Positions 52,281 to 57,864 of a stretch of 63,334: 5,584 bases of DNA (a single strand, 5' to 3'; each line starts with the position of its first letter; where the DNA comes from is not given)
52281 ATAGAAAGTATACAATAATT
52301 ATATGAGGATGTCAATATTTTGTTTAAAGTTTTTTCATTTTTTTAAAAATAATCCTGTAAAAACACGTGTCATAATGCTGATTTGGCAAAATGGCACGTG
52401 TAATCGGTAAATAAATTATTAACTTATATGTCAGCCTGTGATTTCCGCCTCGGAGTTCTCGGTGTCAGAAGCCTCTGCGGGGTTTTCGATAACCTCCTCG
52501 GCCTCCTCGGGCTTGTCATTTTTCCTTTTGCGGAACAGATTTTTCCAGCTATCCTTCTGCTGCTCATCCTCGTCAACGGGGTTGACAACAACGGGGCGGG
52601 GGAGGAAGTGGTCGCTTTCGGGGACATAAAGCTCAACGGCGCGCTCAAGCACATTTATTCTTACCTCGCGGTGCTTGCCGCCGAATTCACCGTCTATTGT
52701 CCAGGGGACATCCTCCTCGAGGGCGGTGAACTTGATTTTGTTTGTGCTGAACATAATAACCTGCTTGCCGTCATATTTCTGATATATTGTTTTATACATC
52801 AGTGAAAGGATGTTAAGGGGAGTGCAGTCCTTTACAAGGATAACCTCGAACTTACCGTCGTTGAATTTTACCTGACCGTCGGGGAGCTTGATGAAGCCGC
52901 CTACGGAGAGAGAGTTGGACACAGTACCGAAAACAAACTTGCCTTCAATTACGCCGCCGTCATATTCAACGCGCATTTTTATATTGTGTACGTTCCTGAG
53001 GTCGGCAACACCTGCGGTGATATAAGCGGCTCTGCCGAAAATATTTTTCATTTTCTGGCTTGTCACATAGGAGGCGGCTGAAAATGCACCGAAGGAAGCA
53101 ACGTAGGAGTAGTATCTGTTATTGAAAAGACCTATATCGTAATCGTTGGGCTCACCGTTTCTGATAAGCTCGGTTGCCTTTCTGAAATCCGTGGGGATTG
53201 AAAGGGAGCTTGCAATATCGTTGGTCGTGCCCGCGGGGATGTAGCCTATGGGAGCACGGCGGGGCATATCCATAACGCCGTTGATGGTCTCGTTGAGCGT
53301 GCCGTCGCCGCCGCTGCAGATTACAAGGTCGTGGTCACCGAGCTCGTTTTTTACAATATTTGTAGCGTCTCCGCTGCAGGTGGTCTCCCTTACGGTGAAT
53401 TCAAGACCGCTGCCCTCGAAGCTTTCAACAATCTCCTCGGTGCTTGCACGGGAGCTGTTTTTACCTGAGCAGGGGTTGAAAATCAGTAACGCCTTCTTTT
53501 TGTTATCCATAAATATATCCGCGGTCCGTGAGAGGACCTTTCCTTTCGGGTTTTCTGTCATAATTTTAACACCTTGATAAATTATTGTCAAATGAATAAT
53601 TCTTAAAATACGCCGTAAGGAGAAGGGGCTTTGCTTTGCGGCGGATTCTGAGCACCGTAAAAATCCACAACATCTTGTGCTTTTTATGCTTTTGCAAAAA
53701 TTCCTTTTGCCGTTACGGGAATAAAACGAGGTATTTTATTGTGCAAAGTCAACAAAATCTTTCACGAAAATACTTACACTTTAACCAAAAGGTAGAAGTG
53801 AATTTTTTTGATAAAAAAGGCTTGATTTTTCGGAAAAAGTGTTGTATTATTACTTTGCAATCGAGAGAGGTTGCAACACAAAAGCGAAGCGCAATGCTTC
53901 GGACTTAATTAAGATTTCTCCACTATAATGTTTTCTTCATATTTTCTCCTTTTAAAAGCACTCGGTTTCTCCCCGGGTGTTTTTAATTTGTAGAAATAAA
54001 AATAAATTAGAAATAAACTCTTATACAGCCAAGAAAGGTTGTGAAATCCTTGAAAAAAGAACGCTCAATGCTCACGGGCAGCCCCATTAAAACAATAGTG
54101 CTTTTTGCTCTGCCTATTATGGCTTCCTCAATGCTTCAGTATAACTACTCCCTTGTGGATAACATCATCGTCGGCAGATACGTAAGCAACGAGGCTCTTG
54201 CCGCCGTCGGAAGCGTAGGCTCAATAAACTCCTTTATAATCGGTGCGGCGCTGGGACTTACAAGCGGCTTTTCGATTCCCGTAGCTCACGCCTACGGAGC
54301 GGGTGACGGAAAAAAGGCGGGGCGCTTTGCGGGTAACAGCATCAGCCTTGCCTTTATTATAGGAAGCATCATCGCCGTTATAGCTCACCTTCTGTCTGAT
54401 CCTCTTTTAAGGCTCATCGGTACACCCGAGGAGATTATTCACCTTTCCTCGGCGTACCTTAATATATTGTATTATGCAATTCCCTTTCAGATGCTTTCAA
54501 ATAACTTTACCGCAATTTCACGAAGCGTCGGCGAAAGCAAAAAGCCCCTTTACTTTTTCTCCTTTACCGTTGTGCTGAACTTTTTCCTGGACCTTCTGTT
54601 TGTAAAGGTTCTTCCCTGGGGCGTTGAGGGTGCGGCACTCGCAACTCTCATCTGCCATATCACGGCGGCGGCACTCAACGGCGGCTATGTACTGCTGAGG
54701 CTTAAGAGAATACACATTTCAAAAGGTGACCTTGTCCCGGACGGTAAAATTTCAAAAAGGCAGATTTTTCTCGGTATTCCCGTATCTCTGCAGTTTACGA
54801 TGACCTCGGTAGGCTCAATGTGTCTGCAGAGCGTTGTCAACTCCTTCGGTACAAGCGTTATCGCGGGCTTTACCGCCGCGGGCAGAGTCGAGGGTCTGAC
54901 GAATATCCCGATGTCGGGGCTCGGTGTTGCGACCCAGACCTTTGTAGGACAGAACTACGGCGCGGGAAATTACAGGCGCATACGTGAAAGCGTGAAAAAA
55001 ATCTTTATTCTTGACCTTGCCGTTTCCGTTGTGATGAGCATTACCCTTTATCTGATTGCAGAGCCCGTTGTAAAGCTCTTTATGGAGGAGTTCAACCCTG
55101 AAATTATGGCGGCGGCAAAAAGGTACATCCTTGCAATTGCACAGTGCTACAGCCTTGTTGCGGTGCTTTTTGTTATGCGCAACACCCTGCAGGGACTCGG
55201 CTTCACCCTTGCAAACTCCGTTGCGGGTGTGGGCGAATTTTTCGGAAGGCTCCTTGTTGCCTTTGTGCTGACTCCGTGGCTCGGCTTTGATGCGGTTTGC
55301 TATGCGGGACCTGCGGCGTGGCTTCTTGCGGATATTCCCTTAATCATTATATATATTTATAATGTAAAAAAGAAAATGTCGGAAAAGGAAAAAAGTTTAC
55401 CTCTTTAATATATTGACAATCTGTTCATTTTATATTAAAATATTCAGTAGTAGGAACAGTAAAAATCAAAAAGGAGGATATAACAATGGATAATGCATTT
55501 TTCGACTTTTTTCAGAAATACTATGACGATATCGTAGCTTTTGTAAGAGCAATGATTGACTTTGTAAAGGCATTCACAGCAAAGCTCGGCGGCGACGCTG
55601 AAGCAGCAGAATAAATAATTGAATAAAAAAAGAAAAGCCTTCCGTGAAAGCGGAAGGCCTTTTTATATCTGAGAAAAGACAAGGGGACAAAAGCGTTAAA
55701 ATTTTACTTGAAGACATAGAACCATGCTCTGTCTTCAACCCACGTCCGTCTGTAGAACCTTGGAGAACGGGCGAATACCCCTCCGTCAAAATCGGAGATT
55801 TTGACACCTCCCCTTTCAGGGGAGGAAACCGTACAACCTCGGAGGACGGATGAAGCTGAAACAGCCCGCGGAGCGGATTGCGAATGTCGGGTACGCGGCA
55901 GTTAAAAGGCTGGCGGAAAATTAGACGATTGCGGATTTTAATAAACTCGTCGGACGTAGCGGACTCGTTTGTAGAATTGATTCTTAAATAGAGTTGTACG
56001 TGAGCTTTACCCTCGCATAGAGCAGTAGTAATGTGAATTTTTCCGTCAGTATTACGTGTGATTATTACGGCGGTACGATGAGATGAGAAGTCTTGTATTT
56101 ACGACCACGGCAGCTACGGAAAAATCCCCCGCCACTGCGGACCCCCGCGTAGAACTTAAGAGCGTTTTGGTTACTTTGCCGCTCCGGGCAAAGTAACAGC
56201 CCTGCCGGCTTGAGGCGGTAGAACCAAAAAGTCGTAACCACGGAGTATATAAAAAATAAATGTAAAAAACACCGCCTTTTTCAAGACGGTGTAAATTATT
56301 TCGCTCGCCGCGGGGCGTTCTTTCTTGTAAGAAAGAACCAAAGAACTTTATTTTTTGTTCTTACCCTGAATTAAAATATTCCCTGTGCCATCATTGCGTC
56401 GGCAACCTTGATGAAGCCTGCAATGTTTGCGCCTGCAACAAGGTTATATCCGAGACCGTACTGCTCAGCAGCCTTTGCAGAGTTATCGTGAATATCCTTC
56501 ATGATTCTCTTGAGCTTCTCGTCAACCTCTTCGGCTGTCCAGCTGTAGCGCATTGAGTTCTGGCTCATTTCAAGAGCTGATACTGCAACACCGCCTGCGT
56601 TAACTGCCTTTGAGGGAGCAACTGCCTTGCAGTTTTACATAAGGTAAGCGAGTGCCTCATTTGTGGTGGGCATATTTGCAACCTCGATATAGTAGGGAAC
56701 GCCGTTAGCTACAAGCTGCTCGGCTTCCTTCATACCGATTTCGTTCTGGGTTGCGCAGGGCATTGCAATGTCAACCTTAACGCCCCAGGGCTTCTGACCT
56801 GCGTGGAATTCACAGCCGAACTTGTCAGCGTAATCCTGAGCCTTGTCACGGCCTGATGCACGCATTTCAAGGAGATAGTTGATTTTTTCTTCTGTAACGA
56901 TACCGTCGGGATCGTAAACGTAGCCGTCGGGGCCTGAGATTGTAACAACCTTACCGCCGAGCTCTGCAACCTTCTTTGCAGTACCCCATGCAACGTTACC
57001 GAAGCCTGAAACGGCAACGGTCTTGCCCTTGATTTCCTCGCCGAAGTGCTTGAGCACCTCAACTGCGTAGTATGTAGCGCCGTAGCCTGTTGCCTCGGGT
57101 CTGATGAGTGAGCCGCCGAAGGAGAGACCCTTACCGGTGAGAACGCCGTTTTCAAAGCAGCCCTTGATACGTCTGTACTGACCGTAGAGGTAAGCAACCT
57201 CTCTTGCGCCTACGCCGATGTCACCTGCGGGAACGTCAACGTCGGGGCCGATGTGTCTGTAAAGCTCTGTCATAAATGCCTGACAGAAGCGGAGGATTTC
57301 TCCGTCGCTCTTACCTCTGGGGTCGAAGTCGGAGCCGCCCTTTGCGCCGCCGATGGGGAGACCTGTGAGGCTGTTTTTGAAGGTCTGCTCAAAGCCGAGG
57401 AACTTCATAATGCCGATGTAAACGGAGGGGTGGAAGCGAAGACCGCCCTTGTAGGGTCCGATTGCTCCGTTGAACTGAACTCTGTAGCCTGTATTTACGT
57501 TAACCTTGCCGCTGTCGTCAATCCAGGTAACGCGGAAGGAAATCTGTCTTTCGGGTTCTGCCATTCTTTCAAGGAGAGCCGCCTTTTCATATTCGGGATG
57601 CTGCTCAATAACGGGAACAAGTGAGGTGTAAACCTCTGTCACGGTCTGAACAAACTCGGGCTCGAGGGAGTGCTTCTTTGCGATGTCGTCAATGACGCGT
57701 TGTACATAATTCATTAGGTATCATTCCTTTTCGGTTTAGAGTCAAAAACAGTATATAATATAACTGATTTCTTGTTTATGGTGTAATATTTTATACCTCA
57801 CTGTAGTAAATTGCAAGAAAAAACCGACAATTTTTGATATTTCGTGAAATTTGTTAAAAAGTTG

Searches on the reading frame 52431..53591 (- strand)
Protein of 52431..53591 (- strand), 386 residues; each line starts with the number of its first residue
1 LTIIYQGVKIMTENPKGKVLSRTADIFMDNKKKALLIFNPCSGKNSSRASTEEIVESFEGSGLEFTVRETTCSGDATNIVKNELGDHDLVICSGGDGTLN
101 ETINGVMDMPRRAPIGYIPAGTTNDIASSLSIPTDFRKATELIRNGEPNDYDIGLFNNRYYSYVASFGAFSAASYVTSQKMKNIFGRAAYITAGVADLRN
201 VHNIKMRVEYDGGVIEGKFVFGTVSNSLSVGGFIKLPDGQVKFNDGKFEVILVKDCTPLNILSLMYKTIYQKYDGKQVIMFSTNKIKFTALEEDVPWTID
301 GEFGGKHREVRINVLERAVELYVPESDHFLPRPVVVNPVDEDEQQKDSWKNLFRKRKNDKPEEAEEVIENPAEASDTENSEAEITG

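Call 38: search_protein_families(library=pfam, proteins=[window:52431-53591:-])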
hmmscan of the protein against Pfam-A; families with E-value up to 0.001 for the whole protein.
window:52431-53591:- (386 aa): 2 families
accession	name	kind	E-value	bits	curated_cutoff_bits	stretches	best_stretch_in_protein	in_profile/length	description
PF00781.29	DAGK_cat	-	9e-31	106.5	23.6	1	33-154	1-123/125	Diacylglycerol kinase catalytic domain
PF19279.4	YegS_C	-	2.7e-09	37.4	27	1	172-320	9-155/158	YegS C-terminal NAD kinase beta sandwich-like domain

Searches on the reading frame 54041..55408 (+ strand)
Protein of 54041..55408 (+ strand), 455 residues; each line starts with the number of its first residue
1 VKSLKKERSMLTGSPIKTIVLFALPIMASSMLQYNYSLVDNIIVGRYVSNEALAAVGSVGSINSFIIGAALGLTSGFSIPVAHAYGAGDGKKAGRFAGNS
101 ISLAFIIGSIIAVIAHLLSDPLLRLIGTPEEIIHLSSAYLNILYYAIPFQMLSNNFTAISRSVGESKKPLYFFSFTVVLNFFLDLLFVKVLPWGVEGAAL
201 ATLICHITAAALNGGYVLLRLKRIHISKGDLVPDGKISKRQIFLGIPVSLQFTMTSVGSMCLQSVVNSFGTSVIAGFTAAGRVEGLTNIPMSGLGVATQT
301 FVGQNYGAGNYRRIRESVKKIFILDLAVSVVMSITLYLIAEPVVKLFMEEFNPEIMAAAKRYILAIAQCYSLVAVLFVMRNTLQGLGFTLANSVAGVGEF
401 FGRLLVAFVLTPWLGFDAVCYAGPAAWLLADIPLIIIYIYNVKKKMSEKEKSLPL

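Call 38: search_protein_families(library=pfam, proteins=[window:54041-55408:+])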
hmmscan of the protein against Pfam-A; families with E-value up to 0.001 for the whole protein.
window:54041-55408:+ (455 aa): 1 family
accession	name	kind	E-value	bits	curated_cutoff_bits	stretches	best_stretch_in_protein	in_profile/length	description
PF01554.23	MatE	-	1.6e-58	197.4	24.9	2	25-185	1-160/161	MatE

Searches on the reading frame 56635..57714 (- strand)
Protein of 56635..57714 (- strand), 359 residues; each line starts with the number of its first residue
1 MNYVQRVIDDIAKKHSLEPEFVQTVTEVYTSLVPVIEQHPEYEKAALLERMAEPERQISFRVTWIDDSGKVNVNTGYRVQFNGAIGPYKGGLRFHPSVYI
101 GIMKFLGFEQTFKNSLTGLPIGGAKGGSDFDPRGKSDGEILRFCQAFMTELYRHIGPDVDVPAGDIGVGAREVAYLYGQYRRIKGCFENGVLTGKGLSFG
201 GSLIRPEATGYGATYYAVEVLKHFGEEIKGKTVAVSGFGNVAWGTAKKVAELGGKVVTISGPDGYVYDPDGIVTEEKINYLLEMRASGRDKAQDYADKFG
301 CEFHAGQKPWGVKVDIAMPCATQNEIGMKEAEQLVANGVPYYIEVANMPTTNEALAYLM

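Call 11: search_protein_families(library=pfam, proteins=[window:56635-57714:-])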
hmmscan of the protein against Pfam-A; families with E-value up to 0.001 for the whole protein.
window:56635-57714:- (359 aa): 2 families
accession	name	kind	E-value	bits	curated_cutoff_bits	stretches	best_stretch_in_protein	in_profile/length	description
PF02812.23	ELFV_dehydrog_N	-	3.1e-51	172.9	25.3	1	54-181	1-128/129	Glu/Leu/Phe/Val dehydrogenase, dimerisation domain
PF00208.27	ELFV_dehydrog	-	1.6e-50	172.5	23.4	1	200-358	1-156/241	Glutamate/Leucine/Phenylalanine/Valine dehydrogenase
